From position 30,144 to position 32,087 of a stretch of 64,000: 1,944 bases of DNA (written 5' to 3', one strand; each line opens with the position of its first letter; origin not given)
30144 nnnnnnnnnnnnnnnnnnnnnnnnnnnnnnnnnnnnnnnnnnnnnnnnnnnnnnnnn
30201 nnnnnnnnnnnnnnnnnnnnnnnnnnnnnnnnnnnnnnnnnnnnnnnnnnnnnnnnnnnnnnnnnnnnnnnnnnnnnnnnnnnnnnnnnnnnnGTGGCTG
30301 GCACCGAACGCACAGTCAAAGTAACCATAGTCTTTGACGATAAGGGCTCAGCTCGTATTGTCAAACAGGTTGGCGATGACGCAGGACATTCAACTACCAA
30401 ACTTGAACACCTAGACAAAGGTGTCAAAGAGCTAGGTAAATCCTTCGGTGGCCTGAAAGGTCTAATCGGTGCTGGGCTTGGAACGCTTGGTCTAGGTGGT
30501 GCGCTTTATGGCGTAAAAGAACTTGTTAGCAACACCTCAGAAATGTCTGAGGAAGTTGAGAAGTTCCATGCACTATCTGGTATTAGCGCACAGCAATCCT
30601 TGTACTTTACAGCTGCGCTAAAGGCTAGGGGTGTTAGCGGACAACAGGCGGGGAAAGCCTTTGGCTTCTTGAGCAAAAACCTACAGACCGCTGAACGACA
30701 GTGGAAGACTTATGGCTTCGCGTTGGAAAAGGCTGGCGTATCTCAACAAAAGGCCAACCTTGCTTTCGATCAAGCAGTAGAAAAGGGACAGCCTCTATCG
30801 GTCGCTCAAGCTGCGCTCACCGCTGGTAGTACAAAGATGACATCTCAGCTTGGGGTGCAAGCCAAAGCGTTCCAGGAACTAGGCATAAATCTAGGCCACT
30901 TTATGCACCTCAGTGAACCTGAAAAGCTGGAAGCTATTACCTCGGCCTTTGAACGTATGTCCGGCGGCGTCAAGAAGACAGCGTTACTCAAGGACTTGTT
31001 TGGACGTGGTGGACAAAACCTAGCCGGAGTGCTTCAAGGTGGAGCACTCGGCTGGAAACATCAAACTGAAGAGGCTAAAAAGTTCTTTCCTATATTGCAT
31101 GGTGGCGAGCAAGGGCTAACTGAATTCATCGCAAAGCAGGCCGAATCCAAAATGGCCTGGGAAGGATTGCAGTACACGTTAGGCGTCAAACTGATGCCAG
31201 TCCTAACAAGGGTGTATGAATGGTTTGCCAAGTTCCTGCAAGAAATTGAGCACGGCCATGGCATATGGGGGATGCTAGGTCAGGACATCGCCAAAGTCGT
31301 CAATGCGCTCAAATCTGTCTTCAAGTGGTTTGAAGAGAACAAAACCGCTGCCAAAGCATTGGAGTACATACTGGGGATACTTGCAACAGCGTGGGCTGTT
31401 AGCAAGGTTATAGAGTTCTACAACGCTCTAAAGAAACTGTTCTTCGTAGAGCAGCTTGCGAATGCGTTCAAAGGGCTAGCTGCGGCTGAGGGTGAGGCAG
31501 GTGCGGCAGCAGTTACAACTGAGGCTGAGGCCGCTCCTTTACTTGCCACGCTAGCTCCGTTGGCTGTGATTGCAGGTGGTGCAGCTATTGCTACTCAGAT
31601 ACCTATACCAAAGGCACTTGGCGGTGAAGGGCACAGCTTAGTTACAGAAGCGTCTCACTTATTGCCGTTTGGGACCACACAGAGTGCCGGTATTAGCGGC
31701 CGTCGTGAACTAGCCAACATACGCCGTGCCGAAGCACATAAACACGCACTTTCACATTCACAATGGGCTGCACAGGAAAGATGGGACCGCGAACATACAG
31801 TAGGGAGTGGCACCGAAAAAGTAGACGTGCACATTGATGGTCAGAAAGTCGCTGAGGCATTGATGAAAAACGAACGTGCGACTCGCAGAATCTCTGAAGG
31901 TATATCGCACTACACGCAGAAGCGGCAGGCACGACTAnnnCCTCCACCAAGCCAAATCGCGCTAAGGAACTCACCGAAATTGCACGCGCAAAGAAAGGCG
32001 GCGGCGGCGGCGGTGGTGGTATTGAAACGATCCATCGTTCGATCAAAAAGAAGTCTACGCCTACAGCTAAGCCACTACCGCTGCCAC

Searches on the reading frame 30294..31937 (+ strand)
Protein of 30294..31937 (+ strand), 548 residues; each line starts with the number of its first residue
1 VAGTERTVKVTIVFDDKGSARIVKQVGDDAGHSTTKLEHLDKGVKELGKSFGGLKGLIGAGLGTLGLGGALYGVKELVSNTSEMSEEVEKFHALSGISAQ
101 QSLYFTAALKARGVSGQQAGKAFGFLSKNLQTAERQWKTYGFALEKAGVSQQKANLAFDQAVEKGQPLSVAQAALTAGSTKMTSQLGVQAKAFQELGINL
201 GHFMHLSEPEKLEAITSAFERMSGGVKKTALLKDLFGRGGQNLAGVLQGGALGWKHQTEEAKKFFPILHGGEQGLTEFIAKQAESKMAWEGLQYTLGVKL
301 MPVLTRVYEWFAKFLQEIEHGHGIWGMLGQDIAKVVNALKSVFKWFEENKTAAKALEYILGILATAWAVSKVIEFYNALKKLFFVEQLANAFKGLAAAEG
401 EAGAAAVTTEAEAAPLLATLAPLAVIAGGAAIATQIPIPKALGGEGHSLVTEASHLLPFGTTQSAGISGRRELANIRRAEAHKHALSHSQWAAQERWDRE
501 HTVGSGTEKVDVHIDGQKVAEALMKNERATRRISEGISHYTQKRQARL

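Call 37: search_protein_families(library=phrogs, proteins=[window:30294-31937:+], max_evalue=0.001)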
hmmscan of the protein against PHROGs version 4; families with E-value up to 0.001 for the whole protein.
window:30294-31937:+ (548 aa): 7 families
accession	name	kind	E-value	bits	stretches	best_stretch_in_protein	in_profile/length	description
phrog_9570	-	tail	6e-08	33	1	183-472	152-408/689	tail length tape measure protein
phrog_9483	-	tail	2.4e-06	27.4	1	168-264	112-199/657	tail length tape measure protein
phrog_1533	-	tail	6.1e-06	25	1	284-543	532-713/1688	tail length tape measure protein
phrog_2276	-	tail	6.8e-06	26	1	212-368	185-348/673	tail length tape measure protein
phrog_9388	-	unknown function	2e-05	24.6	1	105-317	28-240/615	-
phrog_2854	-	tail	2.4e-05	24.2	0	41-118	35-112/855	tail length tape measure protein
phrog_2013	-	tail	0.00012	22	0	120-400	95-345/657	lytic tail protein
